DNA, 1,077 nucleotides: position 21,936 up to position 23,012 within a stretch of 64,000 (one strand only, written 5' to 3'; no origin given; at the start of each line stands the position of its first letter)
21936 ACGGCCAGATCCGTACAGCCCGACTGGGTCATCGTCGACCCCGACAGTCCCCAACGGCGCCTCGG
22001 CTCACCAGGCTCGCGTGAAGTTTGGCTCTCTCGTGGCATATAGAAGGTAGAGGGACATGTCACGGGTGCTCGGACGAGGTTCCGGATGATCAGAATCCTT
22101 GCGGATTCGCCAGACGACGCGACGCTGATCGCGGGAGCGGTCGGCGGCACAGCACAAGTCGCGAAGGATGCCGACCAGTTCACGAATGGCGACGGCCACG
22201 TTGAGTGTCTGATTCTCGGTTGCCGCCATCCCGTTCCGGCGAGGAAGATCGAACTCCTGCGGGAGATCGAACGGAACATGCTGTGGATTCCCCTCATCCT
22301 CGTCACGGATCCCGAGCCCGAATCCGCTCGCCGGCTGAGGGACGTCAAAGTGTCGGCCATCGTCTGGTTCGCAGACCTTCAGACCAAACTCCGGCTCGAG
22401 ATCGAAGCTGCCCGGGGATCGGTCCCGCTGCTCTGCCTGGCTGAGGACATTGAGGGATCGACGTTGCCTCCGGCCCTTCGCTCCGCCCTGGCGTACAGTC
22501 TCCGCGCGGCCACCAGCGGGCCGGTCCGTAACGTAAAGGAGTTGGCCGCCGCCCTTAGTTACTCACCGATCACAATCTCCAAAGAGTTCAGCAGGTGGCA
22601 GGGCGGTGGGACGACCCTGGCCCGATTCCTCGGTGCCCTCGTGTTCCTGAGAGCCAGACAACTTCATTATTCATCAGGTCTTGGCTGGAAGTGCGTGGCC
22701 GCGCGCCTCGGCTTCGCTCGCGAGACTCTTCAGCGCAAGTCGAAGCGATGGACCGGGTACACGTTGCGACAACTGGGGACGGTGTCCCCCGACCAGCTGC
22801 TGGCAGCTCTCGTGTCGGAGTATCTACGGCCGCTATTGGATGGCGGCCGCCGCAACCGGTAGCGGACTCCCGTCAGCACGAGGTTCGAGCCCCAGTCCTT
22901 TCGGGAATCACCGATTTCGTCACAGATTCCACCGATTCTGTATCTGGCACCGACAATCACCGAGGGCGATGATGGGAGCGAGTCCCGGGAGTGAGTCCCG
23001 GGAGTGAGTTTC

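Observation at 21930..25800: Low-GC islet with an unusual regulator, repeat arrays, and a coupled Cys-rich secreted protein + NHL-propeller lipoprotein cassette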

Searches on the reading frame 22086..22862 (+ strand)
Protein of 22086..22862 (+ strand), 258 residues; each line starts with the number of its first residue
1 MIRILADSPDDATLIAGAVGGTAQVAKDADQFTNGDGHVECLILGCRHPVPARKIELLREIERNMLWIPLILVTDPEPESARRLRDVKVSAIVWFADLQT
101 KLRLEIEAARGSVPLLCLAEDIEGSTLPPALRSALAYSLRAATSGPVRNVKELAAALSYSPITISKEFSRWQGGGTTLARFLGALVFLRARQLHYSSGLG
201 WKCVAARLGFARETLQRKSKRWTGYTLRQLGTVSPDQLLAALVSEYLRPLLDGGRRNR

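Call 4: search_protein_families(library=pfam, proteins=[window:22086-22862:+], max_evalue=0.1)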
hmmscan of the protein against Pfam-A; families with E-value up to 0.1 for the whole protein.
window:22086-22862:+ (258 aa): 5 families
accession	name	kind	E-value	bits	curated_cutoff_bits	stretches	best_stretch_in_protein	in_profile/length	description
PF12833.13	HTH_18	-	9.5e-07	29.5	33.6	1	153-229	1-76/80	Helix-turn-helix domain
PF13384.12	HTH_23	-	9.8e-05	22.5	24.6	0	149-175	19-45/50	Homeodomain-like domain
PF00165.29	HTH_AraC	-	0.0025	18.3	26.6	0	194-229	4-39/42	Bacterial regulatory helix-turn-helix proteins, AraC family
PF13545.12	HTH_Crp_2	-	0.022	15.1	27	0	151-173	26-48/70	Crp-like helix-turn-helix domain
PF13936.12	HTH_38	-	0.086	13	27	0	149-169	22-42/44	Helix-turn-helix domain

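Call 6: search_protein_families(library=ncbifam, proteins=[window:22086-22862:+], max_evalue=0.1)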
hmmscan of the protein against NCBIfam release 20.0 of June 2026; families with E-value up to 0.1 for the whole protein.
window:22086-22862:+ (258 aa): 1 family
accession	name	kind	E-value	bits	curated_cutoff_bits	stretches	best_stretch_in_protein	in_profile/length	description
NF006902.0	PRK09393.1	equivalog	0.1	11.8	425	0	148-220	237-308/327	transcriptional regulator FtrA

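Call 35: find_homologous_proteins(query=window:22086-22859:+)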
Query window:22086-22859:+ (258 aa): 119 proteins with E <= 0.001 among 7942 candidates.
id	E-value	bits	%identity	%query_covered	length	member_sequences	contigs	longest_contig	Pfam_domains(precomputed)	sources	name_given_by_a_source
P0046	2.6e-165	566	100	100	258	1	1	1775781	PF12833.14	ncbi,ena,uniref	ncbi:hypothetical protein [Candidatus Palauibacter sp.]|uniref:hypothetical protein n=1 Tax=Candidat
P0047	1.2e-122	426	78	99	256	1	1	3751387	PF12833.14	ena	-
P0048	7.2e-122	424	78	99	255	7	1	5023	PF12833.14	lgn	-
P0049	1.2e-107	377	73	97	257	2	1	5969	PF12833.14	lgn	-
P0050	2.9e-107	376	72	100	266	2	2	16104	PF12833.14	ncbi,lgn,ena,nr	ncbi:MAG: helix-turn-helix transcriptional regulator [Gammaproteobacteria bacterium]|nr:helix-turn-h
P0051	5.8e-106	372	71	100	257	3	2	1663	PF12833.14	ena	-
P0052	6.8e-105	368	70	100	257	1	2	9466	PF12833.14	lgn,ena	-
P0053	9.7e-105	368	72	97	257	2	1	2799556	PF12833.14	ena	-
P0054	1.9e-104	367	71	100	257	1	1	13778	PF12833.14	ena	-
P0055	7.4e-103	361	69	100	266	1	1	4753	PF12833.14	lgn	-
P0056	1.4e-102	360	70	98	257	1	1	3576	-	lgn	-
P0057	1.9e-102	360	69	100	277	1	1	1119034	PF12833.14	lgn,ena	-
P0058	3.2e-102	359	70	97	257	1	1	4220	PF12833.14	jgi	-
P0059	4.0e-102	359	70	100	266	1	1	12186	-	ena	-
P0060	5.3e-102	359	71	97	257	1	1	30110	PF12833.14,PF13384.13,PF00165.30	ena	-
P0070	1.3e-98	347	68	98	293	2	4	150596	PF12833.14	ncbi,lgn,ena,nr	ncbi:MAG: helix-turn-helix transcriptional regulator [Gemmatimonadales bacterium]|nr:helix-turn-heli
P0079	6.9e-80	286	57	97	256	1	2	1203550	-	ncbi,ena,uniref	ncbi:helix-turn-helix domain-containing protein [Candidatus Palauibacter sp.]|uniref:helix-turn-heli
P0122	1.6e-63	232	52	97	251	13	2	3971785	-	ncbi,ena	-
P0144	3.4e-58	215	47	98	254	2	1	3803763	PF13384.13,PF13404.13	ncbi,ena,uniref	ncbi:hypothetical protein [Candidatus Palauibacter sp.]|uniref:hypothetical protein n=1 Tax=Candidat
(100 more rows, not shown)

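Call 36: find_encoding_contigs(protein=P0047, flank=7000, max_places=2)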
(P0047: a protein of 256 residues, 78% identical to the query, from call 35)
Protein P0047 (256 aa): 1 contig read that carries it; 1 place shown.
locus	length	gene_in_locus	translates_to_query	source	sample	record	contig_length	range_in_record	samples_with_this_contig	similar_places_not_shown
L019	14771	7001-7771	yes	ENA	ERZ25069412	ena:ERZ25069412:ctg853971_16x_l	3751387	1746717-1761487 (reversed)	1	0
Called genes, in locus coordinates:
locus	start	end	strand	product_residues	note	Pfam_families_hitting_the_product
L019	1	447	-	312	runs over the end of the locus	PF02633:Creatininase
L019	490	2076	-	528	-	PF01546:Peptidase_M20, PF07687:M20_dimer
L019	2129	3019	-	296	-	PF04542:Sigma70_r2, PF04539:Sigma70_r3, PF04545:Sigma70_r4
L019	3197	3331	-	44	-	-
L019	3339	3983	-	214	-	PF01578:Cytochrom_C_asm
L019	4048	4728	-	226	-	PF01061:ABC2_membrane (weak), PF03379:CcmB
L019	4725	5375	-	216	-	PF13191:AAA_16 (weak), PF00005:ABC_tran, PF13304:AAA_21 (faint)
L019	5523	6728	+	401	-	PF01676:Metalloenzyme, PF10143:PhosphMutase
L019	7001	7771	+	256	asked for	PF12833:HTH_18 (weak)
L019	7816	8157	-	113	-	PF03779:SPW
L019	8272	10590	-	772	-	PF00403:HMA, PF00122:E1-E2_ATPase, PF00702:Hydrolase, PF12710:HAD (weak)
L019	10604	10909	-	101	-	PF02583:Trns_repr_metal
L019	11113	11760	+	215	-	-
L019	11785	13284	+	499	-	PF00474:SSF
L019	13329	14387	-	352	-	PF07885:Ion_trans_2, PF02254:TrkA_N, PF02080:TrkA_C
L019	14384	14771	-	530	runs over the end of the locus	PF03880:DbpA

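Call 37: find_encoding_contigs(protein=P0079, flank=7000, max_places=2)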
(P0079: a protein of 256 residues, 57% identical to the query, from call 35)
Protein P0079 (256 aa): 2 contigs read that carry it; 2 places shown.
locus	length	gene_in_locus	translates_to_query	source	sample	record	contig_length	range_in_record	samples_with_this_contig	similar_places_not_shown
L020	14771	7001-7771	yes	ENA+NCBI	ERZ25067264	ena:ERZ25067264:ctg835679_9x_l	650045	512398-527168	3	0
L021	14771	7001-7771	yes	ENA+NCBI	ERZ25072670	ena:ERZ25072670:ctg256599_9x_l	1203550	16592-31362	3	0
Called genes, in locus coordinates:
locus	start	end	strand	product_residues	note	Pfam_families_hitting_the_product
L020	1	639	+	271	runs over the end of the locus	PF13276:HTH_21, PF00665:rve, PF13683:rve_3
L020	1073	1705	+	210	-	-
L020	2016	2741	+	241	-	-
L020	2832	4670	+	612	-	PF13620:CarboxypepD_reg, PF13715:CarbopepD_reg_2, PF17210:SdrD_B (faint), PF22904:NOMO1-like_2nd (faint), PF13620:CarboxypepD_reg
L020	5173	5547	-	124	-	PF00005:ABC_tran, PF13604:AAA_30 (faint)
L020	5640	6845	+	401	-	PF01676:Metalloenzyme, PF10143:PhosphMutase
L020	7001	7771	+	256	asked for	-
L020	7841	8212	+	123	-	PF08534:Redoxin (faint)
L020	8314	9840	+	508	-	PF13701:DDE_Tnp_1_4, PF01609:DDE_Tnp_1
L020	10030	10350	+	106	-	-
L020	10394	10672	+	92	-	-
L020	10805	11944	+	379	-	-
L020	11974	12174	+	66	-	-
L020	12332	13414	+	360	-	PF16215:DUF4876 (faint)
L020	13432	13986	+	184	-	PF13620:CarboxypepD_reg, PF13715:CarbopepD_reg_2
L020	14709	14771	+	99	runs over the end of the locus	-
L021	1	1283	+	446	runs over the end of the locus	PF00078:RVT_1, PF08388:GIIM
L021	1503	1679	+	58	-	-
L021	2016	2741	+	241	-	-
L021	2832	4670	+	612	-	PF13620:CarboxypepD_reg, PF13715:CarbopepD_reg_2, PF17210:SdrD_B (faint), PF22904:NOMO1-like_2nd (faint), PF13620:CarboxypepD_reg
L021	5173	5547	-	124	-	PF00005:ABC_tran, PF13604:AAA_30 (faint)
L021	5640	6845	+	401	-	PF01676:Metalloenzyme, PF10143:PhosphMutase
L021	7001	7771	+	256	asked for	-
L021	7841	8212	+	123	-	PF08534:Redoxin (faint)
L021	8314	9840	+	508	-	PF13701:DDE_Tnp_1_4, PF01609:DDE_Tnp_1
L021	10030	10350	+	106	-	-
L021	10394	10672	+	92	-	-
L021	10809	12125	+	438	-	PF16215:DUF4876 (faint)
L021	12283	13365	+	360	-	PF16215:DUF4876 (faint)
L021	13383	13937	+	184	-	PF13620:CarboxypepD_reg, PF13715:CarbopepD_reg_2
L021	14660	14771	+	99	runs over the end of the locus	-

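Call 38: find_encoding_contigs(protein=P0122, flank=7000, max_places=2)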
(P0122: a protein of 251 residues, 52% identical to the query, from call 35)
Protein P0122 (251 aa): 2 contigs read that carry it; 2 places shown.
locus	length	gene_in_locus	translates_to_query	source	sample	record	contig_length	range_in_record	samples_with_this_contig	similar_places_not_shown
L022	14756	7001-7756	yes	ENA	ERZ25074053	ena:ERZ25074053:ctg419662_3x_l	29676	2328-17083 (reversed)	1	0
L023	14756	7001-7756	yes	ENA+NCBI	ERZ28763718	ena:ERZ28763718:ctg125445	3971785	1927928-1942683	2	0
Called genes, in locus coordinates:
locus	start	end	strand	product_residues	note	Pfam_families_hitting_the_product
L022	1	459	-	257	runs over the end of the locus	PF13507:GATase_5, PF07685:GATase_3 (weak)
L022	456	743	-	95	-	PF02700:PurS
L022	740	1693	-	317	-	PF01259:SAICAR_synt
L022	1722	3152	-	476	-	PF00206:Lyase_1, PF10397:ADSL_C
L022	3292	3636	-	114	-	-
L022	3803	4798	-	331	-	PF00089:Trypsin, PF13365:Trypsin_2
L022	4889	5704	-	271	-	PF01416:PseudoU_synth_1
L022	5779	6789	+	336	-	PF02885:Glycos_trans_3N, PF00591:Glycos_transf_3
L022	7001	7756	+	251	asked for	-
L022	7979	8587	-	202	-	PF01726:LexA_DNA_bind, PF00717:Peptidase_S24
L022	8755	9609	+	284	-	PF00218:IGPS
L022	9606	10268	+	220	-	PF00697:PRAI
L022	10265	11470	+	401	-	PF00291:PALP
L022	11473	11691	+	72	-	-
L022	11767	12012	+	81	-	-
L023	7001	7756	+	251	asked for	-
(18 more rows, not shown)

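Call 39: find_encoding_contigs(protein=P0144, flank=7000, max_places=2)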
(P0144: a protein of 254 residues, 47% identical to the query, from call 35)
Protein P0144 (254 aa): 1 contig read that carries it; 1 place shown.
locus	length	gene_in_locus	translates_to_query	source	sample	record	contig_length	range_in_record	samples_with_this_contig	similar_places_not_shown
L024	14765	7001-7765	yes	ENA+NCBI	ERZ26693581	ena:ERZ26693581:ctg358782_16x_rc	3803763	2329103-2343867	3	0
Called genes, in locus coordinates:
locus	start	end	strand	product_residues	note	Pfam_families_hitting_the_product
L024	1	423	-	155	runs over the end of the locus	PF09722:Xre_MbcA_ParS_C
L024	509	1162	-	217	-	PF03544:TonB_C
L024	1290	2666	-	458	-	PF01266:DAO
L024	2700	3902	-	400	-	PF01494:FAD_binding_3, PF01946:Thi4 (weak), PF03486:HI0933_like, PF07992:Pyr_redox_2, PF00890:FAD_binding_2, PF01266:DAO, PF12831:FAD_oxidored (weak), PF13450:NAD_binding_8, +1 more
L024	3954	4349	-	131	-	PF00581:Rhodanese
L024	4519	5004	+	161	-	PF00903:Glyoxalase (weak), PF22677:Ble-like_N (weak)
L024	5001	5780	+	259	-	PF12796:Ank_2, PF13606:Ank_3 (faint), PF13857:Ank_5 (weak), PF00023:Ank, PF12796:Ank_2, PF13637:Ank_4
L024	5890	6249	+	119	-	PF03551:PadR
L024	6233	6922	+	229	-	-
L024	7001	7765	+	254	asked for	PF13404:HTH_AsnC-type (faint), PF13384:HTH_23 (faint)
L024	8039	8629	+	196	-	-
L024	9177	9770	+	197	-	-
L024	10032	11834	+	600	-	PF02368:Big_2, PF26918:Ig_Eae (weak), PF10462:Peptidase_M66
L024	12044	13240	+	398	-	PF01244:Peptidase_M19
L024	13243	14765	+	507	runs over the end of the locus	PF01979:Amidohydro_1, PF07969:Amidohydro_3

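Call 41: find_encoding_contigs(protein=P0053, flank=6000, max_places=1)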
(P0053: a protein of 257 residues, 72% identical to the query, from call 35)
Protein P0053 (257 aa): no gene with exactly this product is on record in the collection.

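Call 42: find_encoding_contigs(protein=P0057, flank=6000, max_places=1)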
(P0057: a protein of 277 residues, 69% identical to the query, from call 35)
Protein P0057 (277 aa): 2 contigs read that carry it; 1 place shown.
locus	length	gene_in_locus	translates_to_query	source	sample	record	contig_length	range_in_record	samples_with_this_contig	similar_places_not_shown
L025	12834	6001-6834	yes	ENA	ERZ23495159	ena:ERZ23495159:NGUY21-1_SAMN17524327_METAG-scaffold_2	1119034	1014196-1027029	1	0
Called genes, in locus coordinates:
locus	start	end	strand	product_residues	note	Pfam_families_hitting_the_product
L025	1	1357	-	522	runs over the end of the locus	PF01546:Peptidase_M20, PF07687:M20_dimer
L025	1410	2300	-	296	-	PF04542:Sigma70_r2, PF04539:Sigma70_r3, PF04545:Sigma70_r4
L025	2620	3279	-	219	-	PF01578:Cytochrom_C_asm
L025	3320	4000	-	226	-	PF01061:ABC2_membrane (weak), PF03379:CcmB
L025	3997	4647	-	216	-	PF00005:ABC_tran, PF13304:AAA_21 (faint)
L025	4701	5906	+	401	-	PF01676:Metalloenzyme, PF10143:PhosphMutase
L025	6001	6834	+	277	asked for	PF12833:HTH_18 (weak)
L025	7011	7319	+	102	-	-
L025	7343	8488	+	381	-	-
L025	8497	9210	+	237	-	-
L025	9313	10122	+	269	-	-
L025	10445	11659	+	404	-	-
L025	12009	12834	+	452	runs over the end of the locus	PF13620:CarboxypepD_reg, PF13715:CarbopepD_reg_2 (weak), PF17210:SdrD_B (faint), PF17802:SpaA (faint), PF22904:NOMO1-like_2nd (faint), PF09430:EMC7_beta-sandw (faint), PF13620:CarboxypepD_reg, PF13715:CarbopepD_reg_2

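Call 43: find_encoding_contigs(protein=P0070, flank=6000, max_places=1)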
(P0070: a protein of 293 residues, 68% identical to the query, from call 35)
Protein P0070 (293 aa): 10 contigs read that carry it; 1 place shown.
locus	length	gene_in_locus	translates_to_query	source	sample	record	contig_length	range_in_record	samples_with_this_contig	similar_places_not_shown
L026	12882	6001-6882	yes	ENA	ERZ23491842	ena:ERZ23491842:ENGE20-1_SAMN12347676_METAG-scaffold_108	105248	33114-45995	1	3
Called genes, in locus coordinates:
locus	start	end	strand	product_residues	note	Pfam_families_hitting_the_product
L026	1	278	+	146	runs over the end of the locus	PF07884:VKOR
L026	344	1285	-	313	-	PF02633:Creatininase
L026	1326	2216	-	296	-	PF04542:Sigma70_r2, PF04539:Sigma70_r3, PF04545:Sigma70_r4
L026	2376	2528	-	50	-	-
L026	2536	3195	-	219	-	PF01578:Cytochrom_C_asm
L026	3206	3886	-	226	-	PF01061:ABC2_membrane (weak), PF03379:CcmB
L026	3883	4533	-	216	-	PF00005:ABC_tran, PF13304:AAA_21 (faint)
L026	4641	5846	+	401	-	PF01676:Metalloenzyme, PF10143:PhosphMutase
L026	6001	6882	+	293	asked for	PF12833:HTH_18 (weak)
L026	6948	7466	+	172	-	-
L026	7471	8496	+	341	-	-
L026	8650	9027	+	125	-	PF17170:DUF5128 (faint)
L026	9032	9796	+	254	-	-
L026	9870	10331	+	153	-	-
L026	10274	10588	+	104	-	PF13620:CarboxypepD_reg, PF13715:CarbopepD_reg_2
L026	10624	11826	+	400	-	-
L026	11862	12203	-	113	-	PF03779:SPW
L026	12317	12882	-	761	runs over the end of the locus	PF00403:HMA, PF00122:E1-E2_ATPase, PF00702:Hydrolase, PF12710:HAD (weak), PF08282:Hydrolase_3 (faint)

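Call 50: search_solved_structures(query=A3, max_evalue=1, show_alignments=2)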
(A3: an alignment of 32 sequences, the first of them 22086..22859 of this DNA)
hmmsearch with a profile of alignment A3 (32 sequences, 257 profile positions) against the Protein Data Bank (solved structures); distinct sequences matched with E-value up to 1: 3.
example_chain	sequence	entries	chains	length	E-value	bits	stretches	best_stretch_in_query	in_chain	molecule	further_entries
3jc8_Na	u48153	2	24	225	0.15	14.4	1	81-158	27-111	PilN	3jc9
3f51_A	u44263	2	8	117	0.32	13.3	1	120-178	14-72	Clp gene regulator (ClgR)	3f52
5xx1_A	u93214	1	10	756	0.76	12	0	27-83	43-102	Arginine decarboxylase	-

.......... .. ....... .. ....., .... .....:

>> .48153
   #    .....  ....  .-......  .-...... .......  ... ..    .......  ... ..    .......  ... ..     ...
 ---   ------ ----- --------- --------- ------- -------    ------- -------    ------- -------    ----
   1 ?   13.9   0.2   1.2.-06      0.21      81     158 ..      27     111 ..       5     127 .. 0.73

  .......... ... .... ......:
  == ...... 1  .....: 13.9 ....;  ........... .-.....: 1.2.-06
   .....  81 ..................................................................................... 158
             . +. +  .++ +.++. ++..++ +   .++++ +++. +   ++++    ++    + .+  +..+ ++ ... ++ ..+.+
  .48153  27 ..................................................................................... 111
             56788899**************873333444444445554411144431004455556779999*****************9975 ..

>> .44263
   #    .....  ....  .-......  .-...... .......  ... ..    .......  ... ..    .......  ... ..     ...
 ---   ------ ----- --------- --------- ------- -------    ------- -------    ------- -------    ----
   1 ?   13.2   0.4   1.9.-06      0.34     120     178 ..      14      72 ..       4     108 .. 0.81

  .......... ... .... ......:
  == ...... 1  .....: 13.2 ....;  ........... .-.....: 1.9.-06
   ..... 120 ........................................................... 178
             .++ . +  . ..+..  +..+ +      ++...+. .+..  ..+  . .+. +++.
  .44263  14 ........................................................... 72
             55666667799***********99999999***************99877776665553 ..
